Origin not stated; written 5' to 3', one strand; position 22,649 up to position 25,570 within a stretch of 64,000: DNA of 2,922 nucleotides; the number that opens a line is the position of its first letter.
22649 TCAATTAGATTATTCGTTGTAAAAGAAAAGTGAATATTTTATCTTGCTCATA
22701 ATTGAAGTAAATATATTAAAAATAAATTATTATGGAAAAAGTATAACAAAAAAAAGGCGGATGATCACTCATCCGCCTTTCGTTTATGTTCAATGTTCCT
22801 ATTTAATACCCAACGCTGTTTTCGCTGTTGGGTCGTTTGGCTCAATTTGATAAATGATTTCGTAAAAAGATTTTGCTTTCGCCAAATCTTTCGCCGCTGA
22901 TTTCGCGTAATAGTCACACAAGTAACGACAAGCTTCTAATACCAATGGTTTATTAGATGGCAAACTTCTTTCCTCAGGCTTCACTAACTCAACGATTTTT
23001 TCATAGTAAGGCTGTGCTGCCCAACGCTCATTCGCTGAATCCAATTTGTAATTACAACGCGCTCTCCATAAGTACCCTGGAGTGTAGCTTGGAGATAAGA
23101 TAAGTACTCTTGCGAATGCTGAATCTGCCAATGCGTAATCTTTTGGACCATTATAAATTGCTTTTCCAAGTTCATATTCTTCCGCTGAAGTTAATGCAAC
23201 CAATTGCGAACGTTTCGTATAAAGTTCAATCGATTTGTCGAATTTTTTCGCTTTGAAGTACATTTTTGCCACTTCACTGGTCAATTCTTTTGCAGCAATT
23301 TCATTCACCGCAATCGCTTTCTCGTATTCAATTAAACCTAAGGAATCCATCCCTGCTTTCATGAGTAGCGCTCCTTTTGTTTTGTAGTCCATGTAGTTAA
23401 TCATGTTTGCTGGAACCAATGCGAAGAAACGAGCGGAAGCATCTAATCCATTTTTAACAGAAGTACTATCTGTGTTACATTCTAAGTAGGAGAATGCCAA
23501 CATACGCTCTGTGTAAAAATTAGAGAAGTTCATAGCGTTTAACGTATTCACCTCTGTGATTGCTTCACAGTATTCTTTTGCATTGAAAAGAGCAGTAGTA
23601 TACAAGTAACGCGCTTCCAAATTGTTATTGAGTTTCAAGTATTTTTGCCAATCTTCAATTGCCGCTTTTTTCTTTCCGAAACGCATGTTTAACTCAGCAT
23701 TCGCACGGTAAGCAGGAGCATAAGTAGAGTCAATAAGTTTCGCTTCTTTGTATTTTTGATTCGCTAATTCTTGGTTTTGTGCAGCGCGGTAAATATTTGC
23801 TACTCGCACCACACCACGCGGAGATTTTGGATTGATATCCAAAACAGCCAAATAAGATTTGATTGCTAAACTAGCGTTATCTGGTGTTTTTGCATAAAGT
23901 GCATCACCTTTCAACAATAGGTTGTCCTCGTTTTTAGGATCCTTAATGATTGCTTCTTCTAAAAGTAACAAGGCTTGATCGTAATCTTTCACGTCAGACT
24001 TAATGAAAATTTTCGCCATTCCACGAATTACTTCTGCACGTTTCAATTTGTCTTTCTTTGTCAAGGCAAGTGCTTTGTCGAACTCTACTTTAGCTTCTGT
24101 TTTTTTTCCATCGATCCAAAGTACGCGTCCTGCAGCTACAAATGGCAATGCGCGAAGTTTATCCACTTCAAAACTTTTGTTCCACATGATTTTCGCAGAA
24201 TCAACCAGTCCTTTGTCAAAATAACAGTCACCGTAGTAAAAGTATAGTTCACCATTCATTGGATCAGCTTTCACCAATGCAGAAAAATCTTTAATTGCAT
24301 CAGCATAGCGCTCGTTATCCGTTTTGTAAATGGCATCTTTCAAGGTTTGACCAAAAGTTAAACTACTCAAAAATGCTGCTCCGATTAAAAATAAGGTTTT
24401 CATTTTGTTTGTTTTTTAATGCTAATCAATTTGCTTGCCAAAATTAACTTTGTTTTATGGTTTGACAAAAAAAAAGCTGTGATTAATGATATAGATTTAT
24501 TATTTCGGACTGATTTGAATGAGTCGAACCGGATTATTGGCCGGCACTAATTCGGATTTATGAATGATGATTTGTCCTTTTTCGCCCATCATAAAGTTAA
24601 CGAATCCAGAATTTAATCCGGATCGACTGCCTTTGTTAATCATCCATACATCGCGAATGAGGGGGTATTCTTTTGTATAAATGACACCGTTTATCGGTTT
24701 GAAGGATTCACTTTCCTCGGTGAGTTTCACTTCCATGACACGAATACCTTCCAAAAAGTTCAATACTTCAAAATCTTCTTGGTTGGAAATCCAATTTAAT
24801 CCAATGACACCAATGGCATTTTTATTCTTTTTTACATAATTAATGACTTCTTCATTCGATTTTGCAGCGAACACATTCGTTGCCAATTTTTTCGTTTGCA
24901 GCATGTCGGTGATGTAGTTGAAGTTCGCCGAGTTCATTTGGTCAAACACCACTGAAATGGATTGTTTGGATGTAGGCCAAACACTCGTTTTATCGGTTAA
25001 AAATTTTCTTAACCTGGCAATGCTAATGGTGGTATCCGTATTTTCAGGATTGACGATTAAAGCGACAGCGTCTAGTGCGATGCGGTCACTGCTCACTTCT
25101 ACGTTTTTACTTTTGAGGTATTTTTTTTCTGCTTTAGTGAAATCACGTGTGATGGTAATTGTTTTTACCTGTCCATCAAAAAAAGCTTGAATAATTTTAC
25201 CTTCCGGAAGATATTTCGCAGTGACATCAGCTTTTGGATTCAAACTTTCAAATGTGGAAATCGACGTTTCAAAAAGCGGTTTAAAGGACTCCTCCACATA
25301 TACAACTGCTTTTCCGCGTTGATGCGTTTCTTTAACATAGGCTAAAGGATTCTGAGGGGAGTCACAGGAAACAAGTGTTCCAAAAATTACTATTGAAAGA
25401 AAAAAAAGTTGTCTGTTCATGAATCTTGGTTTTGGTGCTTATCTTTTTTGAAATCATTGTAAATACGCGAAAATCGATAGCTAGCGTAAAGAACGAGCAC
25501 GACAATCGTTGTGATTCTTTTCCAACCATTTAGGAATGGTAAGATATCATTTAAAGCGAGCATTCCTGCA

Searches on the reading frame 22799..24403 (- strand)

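Call 70: search_protein_families(library=pfam, proteins=[window:22799-24403:-], max_evalue=0.0001)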
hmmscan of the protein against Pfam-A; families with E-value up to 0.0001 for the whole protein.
window:22799-24403:- (534 aa): 6 families
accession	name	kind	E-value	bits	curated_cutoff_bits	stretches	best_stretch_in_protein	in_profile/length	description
PF14559.12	TPR_19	-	6.5e-15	55.6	25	0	29-71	3-45/68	Tetratricopeptide repeat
PF13432.12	TPR_16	-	1.7e-13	51.2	32.7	1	29-70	9-50/65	Tetratricopeptide repeat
PF07719.23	TPR_2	-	3e-12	46.1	27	0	139-158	15-34/34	Tetratricopeptide repeat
PF13428.12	TPR_14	-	3.6e-07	30.6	23.5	0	139-167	15-43/44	Tetratricopeptide repeat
PF12895.13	ANAPC3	-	1.5e-06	28.8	27.2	0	239-284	33-78/82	Anaphase-promoting complex, cyclosome, subunit 3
PF13414.12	TPR_11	-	3.4e-06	27.1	26.8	0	29-65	6-42/42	TPR repeat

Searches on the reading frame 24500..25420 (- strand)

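Call 70: search_protein_families(library=pfam, proteins=[window:24500-25420:-], max_evalue=0.0001)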
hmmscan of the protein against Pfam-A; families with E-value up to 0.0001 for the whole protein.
window:24500-25420:- (306 aa): 2 families
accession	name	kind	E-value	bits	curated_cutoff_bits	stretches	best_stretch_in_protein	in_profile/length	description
PF12849.12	PBP_like_2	-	6.7e-28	98.6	27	1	32-280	6-266/267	PBP superfamily domain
PF13531.11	SBP_bac_11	-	1.6e-08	35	25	1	39-288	2-223/227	Bacterial extracellular solute-binding protein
